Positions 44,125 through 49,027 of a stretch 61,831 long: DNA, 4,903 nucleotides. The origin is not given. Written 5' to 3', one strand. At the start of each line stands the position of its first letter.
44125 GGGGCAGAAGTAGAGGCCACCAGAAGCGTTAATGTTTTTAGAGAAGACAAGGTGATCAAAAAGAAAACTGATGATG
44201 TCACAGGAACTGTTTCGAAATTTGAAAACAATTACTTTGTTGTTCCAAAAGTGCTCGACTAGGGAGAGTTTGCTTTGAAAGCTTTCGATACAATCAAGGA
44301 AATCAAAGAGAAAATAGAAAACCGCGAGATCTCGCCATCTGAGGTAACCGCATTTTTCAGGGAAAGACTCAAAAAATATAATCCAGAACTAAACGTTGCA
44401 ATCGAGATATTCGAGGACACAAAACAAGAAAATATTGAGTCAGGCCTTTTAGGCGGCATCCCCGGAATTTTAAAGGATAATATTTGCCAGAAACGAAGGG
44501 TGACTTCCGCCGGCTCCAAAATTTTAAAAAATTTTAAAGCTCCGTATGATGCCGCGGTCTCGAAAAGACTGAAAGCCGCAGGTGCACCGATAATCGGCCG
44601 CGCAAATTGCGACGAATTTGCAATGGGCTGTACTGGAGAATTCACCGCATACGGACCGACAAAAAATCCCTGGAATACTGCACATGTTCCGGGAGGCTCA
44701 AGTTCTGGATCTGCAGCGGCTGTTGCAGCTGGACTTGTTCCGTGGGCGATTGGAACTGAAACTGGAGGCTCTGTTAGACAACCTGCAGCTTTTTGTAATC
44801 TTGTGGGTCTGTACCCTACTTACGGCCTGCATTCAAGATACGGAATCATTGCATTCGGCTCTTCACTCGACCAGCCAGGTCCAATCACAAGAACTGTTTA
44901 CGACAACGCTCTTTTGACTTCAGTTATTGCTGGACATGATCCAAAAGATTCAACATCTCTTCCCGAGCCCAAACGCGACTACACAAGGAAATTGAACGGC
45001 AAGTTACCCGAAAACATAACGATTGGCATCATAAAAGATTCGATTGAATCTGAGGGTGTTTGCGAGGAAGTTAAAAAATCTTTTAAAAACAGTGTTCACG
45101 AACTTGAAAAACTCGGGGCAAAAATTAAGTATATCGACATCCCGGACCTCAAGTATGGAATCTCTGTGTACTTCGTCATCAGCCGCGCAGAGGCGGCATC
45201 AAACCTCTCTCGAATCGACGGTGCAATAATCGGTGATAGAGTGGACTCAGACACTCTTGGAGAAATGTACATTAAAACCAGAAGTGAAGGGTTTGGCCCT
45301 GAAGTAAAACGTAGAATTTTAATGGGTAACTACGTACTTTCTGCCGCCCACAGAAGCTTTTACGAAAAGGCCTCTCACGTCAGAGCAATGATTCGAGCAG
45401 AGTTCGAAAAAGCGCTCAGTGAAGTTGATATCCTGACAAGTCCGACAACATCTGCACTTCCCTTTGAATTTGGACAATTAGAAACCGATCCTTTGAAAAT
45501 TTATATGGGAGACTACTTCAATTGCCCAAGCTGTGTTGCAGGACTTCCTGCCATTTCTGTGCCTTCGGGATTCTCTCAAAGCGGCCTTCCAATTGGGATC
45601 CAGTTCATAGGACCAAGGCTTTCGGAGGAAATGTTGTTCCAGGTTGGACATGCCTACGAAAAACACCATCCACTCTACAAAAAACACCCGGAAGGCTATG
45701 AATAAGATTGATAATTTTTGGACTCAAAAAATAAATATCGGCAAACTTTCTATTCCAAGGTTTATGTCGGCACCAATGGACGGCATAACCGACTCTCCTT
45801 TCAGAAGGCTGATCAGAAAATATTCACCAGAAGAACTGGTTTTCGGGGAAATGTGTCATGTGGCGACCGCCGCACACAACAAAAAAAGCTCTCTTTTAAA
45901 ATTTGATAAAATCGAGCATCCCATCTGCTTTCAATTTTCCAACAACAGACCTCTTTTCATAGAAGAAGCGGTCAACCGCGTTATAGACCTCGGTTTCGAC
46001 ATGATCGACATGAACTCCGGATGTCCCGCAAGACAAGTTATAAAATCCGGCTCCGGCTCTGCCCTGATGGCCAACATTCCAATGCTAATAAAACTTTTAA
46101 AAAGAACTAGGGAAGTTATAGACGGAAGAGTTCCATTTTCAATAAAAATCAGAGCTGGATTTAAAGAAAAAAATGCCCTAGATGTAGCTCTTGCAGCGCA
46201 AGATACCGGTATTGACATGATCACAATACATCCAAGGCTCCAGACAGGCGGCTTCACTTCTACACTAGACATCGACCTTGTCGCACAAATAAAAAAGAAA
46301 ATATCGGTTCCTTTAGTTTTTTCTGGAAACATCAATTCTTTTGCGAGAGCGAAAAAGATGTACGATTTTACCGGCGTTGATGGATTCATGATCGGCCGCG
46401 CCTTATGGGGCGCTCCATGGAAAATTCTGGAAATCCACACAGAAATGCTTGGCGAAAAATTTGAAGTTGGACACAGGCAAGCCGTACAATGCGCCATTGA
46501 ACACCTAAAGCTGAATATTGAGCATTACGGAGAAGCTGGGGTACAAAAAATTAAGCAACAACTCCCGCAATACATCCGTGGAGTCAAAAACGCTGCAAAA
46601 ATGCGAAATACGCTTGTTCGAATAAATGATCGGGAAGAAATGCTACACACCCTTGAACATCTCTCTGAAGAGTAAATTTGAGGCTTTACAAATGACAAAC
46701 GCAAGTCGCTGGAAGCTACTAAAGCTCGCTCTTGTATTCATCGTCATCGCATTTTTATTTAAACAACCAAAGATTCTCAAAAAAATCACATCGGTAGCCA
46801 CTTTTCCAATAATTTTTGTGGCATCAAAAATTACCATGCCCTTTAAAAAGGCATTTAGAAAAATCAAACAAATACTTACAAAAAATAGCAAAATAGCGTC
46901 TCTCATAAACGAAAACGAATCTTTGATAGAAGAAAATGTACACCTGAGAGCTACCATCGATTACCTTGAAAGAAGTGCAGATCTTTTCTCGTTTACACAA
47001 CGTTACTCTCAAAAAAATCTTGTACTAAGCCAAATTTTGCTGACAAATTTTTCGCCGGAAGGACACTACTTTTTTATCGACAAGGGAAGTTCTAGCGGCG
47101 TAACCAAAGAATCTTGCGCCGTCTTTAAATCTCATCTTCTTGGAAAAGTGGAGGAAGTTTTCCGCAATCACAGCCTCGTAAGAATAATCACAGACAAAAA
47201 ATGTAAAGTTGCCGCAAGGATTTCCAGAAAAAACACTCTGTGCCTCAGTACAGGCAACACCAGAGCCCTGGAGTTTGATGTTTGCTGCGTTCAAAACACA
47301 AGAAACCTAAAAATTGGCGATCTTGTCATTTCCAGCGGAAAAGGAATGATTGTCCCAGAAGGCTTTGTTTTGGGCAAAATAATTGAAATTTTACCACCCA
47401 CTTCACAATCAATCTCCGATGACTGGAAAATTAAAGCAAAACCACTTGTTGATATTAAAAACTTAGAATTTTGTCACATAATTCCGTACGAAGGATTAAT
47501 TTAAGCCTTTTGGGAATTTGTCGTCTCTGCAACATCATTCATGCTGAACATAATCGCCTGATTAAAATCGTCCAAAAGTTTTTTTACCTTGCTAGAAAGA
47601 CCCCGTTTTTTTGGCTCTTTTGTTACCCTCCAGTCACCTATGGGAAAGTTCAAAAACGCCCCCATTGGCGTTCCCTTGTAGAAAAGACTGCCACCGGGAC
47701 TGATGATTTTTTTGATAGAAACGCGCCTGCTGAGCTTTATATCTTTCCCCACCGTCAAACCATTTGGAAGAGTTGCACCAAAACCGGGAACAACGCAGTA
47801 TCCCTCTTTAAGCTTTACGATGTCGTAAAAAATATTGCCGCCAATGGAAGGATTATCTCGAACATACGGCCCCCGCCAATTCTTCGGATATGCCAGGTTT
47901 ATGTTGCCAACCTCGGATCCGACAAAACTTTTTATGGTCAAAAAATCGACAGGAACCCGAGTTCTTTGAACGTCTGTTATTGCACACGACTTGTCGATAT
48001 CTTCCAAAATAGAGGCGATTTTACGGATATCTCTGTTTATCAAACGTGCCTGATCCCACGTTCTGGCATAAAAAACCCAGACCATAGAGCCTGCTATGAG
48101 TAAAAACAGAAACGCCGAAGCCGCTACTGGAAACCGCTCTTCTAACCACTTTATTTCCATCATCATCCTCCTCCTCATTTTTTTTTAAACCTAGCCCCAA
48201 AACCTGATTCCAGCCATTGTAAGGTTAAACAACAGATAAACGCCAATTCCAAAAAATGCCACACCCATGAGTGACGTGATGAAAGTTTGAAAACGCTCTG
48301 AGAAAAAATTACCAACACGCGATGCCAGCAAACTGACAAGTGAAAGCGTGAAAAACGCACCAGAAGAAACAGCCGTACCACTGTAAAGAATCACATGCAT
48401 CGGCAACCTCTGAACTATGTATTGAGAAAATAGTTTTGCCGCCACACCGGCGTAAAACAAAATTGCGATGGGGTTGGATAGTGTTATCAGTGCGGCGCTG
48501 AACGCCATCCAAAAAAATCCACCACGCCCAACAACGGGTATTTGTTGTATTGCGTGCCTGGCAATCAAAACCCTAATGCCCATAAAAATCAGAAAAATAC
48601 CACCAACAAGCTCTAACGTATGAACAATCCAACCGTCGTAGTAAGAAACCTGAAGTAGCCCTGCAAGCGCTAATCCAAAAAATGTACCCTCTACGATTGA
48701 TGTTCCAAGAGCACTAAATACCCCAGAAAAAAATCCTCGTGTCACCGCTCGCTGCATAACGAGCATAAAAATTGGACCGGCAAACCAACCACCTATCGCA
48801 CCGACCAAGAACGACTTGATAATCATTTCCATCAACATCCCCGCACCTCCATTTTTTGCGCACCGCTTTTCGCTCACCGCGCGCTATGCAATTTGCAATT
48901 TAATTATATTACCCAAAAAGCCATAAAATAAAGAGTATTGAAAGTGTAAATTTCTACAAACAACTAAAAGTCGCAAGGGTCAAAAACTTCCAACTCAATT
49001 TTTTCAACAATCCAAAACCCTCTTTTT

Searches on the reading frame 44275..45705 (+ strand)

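Call 54: search_protein_families(library=pfam, proteins=[window:44275-45705:+], max_evalue=0.0001)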
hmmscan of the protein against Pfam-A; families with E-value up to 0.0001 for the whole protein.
window:44275-45705:+ (476 aa): 1 family
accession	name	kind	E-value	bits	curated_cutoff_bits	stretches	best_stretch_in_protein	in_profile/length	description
PF01425.27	Amidase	-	5.2e-130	434.9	27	1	23-454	1-444/445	Amidase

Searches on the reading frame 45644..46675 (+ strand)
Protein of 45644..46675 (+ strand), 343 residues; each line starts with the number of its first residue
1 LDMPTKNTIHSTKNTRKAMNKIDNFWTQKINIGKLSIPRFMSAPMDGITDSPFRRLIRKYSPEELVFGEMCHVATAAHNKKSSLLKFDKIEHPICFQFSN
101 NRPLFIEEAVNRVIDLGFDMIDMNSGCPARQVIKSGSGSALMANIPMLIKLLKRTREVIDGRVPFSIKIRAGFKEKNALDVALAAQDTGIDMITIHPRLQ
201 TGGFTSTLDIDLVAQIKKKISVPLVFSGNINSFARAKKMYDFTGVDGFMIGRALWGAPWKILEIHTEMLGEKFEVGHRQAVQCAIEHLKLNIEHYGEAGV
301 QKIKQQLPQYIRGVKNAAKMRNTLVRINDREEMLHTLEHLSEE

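Call 54: search_protein_families(library=pfam, proteins=[window:45644-46675:+], max_evalue=0.0001)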
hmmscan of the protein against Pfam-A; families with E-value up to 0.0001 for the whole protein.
window:45644-46675:+ (343 aa): 1 family
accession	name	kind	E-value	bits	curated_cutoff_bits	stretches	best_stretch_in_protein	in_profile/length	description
PF01207.24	Dus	-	2.9e-64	217.6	20.4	1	42-340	2-306/311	Dihydrouridine synthase (Dus)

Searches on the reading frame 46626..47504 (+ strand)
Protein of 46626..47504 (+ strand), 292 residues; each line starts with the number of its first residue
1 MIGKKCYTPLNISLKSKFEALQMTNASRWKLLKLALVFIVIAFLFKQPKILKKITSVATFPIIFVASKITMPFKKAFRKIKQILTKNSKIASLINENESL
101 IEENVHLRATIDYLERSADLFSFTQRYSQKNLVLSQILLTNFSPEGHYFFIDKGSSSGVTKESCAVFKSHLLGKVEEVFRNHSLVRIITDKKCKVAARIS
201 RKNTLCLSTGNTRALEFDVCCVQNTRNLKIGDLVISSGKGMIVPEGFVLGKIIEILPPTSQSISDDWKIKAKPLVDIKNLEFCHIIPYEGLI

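Call 54: search_protein_families(library=pfam, proteins=[window:46626-47504:+], max_evalue=0.0001)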
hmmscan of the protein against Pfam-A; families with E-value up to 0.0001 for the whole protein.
window:46626-47504:+ (292 aa): 1 family
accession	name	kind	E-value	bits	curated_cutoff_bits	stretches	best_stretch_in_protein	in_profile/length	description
PF04085.20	MreC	-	7.3e-25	87.9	28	1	141-286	5-146/147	Rod shape-determining protein MreC, barrel core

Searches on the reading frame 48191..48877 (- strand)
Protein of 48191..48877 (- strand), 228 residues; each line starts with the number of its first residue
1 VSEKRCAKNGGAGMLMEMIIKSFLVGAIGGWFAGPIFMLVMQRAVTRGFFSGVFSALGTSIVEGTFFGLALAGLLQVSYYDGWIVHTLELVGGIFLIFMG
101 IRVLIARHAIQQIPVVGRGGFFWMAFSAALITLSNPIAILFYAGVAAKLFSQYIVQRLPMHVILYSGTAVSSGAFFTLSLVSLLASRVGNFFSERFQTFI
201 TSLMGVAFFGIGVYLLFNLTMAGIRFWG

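Call 54: search_protein_families(library=pfam, proteins=[window:48191-48877:-], max_evalue=0.0001)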
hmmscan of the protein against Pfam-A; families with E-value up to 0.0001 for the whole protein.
window:48191-48877:- (228 aa): 1 family
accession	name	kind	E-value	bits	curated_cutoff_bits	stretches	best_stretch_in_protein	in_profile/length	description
PF01810.24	LysE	-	1.3e-21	77.4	25.6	1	34-217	8-191/193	LysE type translocator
